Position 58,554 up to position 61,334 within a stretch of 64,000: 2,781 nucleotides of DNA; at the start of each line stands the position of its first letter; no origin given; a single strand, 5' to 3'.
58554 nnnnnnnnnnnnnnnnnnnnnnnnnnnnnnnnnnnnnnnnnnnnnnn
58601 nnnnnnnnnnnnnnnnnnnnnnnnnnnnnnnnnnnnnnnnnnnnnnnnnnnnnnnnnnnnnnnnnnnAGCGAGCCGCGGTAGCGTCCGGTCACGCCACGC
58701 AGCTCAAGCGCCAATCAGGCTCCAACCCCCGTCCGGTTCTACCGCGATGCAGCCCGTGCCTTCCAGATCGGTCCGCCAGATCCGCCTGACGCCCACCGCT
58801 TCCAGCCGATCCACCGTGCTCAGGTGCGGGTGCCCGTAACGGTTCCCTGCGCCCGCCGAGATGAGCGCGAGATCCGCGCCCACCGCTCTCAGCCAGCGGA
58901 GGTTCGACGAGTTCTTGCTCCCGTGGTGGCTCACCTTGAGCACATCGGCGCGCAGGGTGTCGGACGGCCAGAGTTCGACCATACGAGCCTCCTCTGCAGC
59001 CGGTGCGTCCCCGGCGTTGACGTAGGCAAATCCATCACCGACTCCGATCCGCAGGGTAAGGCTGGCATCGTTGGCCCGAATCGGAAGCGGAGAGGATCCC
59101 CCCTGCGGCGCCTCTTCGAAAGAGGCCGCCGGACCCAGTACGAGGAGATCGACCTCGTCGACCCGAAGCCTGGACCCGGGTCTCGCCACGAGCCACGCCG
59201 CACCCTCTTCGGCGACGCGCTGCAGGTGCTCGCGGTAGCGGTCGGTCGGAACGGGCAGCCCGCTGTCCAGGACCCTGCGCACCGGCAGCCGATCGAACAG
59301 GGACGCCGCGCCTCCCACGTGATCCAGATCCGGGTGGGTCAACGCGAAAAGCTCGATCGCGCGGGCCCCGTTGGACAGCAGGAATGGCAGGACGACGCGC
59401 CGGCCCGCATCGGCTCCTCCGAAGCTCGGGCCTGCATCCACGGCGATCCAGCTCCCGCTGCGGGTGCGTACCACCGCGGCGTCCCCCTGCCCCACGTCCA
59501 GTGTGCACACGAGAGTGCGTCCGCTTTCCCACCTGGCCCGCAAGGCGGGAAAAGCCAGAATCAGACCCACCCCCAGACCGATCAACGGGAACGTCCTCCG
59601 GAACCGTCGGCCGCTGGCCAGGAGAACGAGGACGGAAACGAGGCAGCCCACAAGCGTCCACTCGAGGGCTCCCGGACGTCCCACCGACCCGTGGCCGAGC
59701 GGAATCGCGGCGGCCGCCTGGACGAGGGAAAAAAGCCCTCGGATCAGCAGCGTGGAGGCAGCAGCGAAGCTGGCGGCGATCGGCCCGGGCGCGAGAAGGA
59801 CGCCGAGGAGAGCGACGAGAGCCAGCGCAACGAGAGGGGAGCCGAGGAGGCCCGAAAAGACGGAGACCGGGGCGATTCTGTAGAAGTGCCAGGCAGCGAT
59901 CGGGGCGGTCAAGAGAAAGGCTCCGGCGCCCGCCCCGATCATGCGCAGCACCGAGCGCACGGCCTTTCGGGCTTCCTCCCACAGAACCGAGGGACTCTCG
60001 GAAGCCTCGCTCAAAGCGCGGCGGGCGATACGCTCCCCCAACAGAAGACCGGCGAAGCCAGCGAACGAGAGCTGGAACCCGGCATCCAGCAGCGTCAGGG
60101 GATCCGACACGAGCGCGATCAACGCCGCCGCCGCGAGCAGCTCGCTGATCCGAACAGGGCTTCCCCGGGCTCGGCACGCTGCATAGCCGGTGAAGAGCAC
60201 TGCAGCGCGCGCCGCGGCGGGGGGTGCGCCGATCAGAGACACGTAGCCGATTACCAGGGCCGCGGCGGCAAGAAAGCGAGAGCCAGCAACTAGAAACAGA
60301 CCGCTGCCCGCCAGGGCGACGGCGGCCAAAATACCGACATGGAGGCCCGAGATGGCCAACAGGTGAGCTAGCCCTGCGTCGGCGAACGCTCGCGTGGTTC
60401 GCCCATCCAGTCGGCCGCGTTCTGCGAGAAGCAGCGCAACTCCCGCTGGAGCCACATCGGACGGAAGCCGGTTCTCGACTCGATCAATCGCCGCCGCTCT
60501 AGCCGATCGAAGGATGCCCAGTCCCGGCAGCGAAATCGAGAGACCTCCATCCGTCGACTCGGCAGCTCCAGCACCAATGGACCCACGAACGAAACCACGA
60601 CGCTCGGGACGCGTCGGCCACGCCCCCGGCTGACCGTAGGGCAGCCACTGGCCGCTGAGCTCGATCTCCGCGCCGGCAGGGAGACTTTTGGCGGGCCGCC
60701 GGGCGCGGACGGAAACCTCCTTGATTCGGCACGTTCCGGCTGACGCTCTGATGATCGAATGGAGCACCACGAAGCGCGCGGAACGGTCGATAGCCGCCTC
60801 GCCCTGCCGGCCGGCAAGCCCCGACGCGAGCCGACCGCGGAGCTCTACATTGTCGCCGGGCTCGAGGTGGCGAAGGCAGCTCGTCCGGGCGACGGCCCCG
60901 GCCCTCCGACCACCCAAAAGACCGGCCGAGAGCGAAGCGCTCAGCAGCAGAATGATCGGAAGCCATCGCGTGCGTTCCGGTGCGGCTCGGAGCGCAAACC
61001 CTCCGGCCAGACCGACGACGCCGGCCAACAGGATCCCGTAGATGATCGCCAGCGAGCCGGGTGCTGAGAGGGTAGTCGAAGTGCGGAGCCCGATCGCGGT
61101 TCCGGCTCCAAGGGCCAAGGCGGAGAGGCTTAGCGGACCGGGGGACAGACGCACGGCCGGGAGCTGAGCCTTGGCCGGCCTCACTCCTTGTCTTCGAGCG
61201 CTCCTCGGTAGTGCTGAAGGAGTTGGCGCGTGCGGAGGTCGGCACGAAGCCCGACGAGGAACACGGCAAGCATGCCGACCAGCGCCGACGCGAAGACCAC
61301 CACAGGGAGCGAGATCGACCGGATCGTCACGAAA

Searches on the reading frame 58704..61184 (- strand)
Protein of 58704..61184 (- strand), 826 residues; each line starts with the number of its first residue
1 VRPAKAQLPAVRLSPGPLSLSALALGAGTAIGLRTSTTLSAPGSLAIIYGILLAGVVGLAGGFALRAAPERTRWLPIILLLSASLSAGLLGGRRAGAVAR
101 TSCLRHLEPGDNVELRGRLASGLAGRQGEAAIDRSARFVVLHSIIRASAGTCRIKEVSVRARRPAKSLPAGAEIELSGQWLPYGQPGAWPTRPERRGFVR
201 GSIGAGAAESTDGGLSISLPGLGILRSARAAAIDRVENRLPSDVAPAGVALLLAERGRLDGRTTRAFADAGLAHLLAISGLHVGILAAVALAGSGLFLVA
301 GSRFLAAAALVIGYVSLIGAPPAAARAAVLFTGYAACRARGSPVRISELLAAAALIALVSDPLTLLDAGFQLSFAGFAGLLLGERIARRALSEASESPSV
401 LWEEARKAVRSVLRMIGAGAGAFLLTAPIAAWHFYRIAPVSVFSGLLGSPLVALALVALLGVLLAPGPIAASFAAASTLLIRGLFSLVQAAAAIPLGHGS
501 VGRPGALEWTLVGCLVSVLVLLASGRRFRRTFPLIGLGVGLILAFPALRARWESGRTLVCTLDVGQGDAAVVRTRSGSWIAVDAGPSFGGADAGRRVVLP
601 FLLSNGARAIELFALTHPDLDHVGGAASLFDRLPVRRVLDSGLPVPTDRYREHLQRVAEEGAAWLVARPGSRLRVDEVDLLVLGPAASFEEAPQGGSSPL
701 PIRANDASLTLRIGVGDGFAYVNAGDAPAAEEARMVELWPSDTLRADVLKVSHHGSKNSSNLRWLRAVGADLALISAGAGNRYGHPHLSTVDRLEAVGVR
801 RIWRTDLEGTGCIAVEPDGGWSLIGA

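Call 63: search_protein_families(library=pfam, proteins=[window:58704-61184:-], max_evalue=0.00001)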
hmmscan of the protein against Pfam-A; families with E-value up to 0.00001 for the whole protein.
window:58704-61184:- (826 aa): 2 families
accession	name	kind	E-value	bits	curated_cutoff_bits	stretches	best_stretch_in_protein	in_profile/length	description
PF03772.21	Competence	-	1.6e-42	146.1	23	1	251-523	1-267/270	Competence protein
PF00753.33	Lactamase_B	-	3.8e-07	30.7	22.7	1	563-667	2-97/196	Metallo-beta-lactamase superfamily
